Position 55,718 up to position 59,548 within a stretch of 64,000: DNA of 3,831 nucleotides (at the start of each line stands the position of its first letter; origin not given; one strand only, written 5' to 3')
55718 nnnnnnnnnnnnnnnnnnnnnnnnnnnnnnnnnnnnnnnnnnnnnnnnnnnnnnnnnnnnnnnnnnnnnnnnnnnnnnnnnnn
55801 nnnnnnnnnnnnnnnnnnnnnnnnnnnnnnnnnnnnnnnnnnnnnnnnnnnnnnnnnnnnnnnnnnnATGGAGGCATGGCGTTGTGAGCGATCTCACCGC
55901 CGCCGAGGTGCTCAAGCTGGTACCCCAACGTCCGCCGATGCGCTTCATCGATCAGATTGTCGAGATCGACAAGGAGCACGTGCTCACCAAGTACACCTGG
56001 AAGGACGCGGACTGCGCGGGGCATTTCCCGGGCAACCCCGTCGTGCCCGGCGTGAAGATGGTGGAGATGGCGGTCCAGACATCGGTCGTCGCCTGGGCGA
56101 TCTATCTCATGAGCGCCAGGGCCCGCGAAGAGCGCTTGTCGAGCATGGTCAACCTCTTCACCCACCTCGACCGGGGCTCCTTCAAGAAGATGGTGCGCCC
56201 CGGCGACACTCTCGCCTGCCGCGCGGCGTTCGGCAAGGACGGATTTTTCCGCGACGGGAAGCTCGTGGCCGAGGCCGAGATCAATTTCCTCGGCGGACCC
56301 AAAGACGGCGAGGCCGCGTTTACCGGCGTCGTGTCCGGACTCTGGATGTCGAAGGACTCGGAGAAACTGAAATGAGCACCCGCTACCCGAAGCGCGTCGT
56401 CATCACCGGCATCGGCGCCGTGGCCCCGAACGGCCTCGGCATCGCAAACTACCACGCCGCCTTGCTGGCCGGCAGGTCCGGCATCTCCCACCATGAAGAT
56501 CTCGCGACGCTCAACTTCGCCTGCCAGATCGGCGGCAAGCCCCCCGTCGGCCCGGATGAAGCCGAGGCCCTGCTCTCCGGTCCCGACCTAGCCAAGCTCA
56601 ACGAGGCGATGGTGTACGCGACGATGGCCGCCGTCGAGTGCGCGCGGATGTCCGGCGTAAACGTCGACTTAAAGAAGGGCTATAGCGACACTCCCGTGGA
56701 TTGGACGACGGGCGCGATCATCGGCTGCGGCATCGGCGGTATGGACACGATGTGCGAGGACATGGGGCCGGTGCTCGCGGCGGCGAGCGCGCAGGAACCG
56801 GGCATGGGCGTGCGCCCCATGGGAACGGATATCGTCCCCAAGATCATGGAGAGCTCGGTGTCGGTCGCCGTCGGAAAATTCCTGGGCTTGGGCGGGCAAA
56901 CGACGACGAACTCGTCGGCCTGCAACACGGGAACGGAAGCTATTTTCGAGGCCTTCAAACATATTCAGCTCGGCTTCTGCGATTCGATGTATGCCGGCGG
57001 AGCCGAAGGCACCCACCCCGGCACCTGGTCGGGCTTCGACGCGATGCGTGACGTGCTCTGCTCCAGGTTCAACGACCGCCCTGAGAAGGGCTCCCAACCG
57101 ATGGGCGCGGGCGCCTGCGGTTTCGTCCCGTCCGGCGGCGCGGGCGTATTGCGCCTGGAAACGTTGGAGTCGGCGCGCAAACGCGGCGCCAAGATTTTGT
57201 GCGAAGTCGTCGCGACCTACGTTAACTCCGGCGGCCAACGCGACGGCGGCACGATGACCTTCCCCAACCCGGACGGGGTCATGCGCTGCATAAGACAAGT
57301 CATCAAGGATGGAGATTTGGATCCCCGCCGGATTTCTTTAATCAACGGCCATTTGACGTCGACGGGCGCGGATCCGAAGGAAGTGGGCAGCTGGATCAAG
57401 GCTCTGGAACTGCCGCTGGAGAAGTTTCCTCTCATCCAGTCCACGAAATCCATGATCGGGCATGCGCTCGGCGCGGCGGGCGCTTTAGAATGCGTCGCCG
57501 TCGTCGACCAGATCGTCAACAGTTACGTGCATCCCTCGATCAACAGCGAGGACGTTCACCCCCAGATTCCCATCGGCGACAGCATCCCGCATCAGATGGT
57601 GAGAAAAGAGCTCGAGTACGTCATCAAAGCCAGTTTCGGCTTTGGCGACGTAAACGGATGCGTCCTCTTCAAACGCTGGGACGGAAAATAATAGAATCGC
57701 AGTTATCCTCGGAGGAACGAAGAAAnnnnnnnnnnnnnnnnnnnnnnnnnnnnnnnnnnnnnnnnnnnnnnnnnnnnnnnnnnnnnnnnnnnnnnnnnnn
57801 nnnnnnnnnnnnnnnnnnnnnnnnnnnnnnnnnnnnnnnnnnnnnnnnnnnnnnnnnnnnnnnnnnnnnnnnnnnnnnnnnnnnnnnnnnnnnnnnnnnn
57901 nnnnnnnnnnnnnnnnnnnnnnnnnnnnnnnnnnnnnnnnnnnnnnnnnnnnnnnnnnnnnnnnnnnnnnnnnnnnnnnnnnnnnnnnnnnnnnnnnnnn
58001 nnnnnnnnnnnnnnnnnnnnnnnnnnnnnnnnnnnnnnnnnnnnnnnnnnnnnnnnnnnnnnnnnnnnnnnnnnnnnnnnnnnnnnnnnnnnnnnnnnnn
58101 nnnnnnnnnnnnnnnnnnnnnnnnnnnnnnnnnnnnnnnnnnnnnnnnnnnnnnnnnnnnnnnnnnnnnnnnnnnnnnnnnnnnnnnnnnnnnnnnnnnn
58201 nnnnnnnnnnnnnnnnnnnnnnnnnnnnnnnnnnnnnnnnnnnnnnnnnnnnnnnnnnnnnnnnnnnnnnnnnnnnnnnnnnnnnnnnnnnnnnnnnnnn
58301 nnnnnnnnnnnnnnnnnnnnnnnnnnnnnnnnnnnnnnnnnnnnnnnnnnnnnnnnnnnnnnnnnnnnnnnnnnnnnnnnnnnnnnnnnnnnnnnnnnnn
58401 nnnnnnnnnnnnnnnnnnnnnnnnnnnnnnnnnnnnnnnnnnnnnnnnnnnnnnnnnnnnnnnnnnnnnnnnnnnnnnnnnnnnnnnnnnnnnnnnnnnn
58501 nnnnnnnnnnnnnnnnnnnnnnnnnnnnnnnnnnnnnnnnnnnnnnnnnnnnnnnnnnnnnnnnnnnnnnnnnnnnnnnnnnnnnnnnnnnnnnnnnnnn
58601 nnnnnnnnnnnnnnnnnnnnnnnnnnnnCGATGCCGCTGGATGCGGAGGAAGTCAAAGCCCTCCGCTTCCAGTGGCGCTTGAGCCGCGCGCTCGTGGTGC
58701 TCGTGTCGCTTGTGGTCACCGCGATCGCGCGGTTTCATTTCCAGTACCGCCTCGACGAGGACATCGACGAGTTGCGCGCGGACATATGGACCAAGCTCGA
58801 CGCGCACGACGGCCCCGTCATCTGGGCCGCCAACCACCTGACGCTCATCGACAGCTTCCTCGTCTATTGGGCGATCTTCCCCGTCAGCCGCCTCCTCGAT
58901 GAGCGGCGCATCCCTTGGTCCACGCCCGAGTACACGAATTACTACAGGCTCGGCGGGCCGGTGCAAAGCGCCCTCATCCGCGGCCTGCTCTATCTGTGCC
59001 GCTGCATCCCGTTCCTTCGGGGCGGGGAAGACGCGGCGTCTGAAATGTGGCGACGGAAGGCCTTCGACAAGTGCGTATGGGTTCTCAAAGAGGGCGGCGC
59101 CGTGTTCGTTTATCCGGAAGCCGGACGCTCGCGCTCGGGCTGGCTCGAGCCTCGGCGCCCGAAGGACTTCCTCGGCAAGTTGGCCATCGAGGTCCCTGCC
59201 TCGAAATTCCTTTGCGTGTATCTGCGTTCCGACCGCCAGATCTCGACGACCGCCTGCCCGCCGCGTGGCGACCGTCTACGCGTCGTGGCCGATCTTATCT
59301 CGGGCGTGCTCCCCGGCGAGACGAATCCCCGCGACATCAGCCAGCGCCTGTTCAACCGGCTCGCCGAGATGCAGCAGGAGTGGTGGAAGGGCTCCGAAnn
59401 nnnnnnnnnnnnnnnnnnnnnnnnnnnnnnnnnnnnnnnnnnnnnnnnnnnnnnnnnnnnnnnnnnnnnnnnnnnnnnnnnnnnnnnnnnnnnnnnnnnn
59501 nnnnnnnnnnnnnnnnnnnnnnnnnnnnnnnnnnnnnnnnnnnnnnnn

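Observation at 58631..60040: Single polypeptide joining a PlsC-type acyltransferase to a phosphopantetheinyl transferase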

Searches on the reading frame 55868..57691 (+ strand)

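Call 5: search_protein_families(library=pfam, proteins=[window:55868-57691:+], max_evalue=0.01)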
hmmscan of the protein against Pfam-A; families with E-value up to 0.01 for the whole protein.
window:55868-57691:+ (607 aa): 2 families
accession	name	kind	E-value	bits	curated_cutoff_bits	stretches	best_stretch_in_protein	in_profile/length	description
PF00109.32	ketoacyl-synt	-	3.8e-24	86.1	20.8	1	175-436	2-252/252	Beta-ketoacyl synthase, N-terminal domain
PF02801.28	Ketoacyl-synt_C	-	4.3e-20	72.3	20.8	1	445-560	2-118/119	Beta-ketoacyl synthase, C-terminal domain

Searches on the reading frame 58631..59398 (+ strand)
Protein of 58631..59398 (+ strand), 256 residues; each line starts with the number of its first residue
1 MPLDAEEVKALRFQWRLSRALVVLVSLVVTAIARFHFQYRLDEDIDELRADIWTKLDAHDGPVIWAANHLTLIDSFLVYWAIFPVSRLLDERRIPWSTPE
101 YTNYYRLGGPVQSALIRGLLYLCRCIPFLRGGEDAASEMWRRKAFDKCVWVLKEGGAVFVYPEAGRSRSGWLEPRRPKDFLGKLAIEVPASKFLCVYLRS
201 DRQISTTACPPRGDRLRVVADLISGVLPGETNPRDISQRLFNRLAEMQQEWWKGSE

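Call 79: search_solved_structures(query=A5, max_evalue=10, show_alignments=2)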
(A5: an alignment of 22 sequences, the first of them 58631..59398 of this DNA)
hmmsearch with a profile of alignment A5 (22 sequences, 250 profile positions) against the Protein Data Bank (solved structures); distinct sequences matched with E-value up to 10: 8.
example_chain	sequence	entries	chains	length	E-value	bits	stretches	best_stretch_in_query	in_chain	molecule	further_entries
8fre_A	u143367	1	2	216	0.013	18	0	119-147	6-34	RBL4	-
5kym_A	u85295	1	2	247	0.014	17.8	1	120-164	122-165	1-acyl-sn-glycerol-3-phosphate acyltransferase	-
4bxp_A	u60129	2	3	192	0.085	15.3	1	137-212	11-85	CPAP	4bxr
4bxq_A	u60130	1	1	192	0.11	14.9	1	137-210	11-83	CPAP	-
4ld1_A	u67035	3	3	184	0.17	14.3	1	139-212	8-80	Uncharacterized protein | Centrosomal P4.1-associated protein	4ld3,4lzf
8ov5_M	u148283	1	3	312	1.2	11.6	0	161-189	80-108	Peridinin-chlorophyll a-binding protein 1, chloroplastic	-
1ppr_M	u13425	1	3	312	1.2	11.6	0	161-189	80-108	PERIDININ-CHLOROPHYLL PROTEIN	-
8e4y_A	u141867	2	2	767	1.4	11.3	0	134-165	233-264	Glycerol-3-phosphate acyltransferase 1, mitochondrial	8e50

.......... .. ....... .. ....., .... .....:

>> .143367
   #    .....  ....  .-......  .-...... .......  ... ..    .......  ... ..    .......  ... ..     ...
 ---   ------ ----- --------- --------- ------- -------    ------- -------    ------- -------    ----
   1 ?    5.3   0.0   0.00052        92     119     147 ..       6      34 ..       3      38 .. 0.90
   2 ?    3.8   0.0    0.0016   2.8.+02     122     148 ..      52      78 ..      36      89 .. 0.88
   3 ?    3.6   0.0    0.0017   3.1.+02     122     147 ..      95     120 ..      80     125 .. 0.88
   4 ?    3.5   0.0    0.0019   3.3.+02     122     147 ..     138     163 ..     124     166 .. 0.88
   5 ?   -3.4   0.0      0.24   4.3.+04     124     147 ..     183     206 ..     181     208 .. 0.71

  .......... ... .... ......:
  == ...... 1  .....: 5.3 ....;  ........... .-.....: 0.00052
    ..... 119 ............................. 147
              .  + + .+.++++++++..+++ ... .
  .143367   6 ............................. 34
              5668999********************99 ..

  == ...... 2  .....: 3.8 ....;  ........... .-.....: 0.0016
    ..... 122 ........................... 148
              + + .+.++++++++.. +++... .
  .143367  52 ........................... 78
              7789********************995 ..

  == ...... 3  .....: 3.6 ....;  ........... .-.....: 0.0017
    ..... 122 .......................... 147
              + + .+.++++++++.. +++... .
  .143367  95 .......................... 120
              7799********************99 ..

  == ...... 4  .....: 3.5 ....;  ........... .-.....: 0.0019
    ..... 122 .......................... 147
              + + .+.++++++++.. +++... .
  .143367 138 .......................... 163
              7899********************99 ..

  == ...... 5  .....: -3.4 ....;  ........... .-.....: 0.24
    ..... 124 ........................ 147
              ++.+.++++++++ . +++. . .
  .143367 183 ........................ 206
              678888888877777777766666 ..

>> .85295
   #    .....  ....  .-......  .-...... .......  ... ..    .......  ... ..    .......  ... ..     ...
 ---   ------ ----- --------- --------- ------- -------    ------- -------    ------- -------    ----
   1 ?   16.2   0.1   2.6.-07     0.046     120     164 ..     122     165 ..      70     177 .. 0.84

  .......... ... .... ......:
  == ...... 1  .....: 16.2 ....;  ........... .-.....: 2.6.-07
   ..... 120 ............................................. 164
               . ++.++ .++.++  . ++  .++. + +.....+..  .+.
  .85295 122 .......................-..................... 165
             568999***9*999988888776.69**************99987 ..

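Call 80: search_protein_families(library=ncbifam, proteins=[window:58631-59398:+], max_evalue=0.1)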
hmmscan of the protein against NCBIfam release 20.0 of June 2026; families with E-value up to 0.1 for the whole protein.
window:58631-59398:+ (256 aa): 1 family
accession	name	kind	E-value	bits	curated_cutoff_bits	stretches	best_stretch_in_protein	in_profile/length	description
TIGR00530.1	AGP_acyltrn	subfamily_domain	0.0081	15.9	102.95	0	146-176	80-110/130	1-acylglycerol-3-phosphate O-acyltransferase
